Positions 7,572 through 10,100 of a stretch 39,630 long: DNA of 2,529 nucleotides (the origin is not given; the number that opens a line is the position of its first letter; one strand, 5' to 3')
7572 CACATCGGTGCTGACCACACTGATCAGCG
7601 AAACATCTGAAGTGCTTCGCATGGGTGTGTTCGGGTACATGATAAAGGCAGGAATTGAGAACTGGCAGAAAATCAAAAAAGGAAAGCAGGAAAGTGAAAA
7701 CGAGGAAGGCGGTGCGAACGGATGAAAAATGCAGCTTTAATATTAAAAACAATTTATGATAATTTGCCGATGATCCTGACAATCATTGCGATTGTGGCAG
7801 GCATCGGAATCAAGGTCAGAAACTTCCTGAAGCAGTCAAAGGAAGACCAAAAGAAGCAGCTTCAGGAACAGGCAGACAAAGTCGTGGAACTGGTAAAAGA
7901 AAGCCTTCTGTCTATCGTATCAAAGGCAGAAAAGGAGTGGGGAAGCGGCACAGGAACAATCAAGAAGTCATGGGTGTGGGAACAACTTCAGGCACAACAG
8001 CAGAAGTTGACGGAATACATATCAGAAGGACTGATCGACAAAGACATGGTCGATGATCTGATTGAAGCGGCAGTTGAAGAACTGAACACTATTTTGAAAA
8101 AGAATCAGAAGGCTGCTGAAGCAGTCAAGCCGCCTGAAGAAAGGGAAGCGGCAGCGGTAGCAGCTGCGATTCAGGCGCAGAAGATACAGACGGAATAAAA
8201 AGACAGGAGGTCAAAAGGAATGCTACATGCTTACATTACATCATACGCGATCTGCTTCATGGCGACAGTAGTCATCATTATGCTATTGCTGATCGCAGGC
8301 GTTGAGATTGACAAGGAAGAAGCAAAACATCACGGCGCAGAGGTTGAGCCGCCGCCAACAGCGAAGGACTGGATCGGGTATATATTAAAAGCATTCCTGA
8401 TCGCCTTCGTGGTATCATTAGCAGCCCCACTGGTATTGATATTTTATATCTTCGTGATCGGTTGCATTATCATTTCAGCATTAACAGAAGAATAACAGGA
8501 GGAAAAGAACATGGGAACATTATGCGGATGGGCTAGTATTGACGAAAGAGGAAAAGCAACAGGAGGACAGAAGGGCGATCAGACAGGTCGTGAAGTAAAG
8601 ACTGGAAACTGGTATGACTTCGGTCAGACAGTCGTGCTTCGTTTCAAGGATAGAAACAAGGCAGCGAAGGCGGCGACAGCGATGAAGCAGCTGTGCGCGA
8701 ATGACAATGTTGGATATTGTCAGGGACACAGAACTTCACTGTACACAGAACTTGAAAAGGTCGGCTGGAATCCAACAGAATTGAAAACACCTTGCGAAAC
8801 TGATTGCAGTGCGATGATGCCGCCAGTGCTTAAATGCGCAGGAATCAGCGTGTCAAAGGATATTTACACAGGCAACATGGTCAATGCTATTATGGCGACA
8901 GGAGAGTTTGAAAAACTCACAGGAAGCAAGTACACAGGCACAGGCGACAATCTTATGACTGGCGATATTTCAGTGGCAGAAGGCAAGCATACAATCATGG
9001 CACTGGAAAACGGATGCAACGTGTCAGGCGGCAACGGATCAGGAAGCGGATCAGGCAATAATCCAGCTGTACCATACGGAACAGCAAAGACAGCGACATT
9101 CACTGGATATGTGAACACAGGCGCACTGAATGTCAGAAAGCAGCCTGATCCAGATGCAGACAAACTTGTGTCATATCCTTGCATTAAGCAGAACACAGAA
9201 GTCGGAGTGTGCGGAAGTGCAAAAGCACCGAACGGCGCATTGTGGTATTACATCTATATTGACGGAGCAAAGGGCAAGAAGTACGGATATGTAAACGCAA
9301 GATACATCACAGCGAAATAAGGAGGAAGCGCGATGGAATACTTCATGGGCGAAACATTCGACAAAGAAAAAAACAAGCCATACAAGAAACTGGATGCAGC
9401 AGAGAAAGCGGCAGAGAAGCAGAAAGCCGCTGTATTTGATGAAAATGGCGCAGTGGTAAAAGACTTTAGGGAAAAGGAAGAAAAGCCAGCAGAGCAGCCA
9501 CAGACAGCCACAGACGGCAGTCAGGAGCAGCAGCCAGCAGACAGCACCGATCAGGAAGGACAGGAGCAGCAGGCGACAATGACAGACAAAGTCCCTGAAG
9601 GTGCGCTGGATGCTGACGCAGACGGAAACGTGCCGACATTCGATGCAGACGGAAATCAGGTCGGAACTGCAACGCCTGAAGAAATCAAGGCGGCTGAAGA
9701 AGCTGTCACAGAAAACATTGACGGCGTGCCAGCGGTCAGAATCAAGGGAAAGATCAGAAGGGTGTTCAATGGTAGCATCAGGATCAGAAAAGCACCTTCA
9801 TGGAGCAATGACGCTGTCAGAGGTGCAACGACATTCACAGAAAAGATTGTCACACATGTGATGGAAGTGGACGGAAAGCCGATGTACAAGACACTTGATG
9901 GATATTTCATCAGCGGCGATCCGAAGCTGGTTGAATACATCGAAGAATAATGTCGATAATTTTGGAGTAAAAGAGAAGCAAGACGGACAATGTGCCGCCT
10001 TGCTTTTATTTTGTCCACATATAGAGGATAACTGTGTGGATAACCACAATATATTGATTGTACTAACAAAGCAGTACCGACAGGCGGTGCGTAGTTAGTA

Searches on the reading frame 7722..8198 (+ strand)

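Call 79: search_protein_families(library=pfam, proteins=[window:7722-8198:+], max_evalue=0.001)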
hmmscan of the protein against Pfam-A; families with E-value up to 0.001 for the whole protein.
window:7722-8198:+ (158 aa): 1 family
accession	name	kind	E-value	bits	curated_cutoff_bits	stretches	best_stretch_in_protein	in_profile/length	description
PF09682.15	Phage_holin_6_1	-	0.00037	21.3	24.9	1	16-122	7-100/101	Bacteriophage holin of superfamily 6 (Holin_LLH)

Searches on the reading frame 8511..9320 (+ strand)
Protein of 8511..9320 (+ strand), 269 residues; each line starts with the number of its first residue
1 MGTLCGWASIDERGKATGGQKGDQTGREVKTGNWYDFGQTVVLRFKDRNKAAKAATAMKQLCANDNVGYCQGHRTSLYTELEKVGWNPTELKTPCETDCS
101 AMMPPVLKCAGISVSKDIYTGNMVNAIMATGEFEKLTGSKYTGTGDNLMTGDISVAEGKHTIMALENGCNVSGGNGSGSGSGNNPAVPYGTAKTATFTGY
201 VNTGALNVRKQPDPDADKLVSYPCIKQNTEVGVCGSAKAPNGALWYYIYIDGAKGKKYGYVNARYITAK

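Call 18: search_protein_families(library=phrogs, proteins=[window:8511-9320:+], max_evalue=0.00001)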
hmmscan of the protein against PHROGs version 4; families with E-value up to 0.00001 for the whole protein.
window:8511-9320:+ (269 aa): 3 families
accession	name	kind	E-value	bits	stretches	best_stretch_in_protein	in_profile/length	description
phrog_14030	-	unknown function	4.5e-56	191.2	1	1-266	1-271/273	-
phrog_32635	-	unknown function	6.4e-09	36.4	1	53-167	6-117/318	-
phrog_31947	-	unknown function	8e-07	29.9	1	53-157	7-105/306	-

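Call 79: search_protein_families(library=pfam, proteins=[window:8511-9320:+], max_evalue=0.001)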
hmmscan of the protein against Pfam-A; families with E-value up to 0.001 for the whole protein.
window:8511-9320:+ (269 aa): 1 family
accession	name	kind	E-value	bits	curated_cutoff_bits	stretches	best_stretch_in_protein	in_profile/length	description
PF25309.1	ELLD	-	7.8e-55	185.9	27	1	8-169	4-173/175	Endolysin-like domain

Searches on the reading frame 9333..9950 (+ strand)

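Call 18: search_protein_families(library=phrogs, proteins=[window:9333-9950:+], max_evalue=0.00001)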
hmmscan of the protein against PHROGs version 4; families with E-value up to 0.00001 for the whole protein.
window:9333-9950:+ (205 aa): 1 family
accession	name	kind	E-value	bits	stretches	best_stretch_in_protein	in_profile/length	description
phrog_33061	-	unknown function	1.5e-24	88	1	81-123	46-88/242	-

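Call 79: search_protein_families(library=pfam, proteins=[window:9333-9950:+], max_evalue=0.001)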
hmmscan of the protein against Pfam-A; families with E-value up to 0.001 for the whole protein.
window:9333-9950:+ (205 aa): 0 families
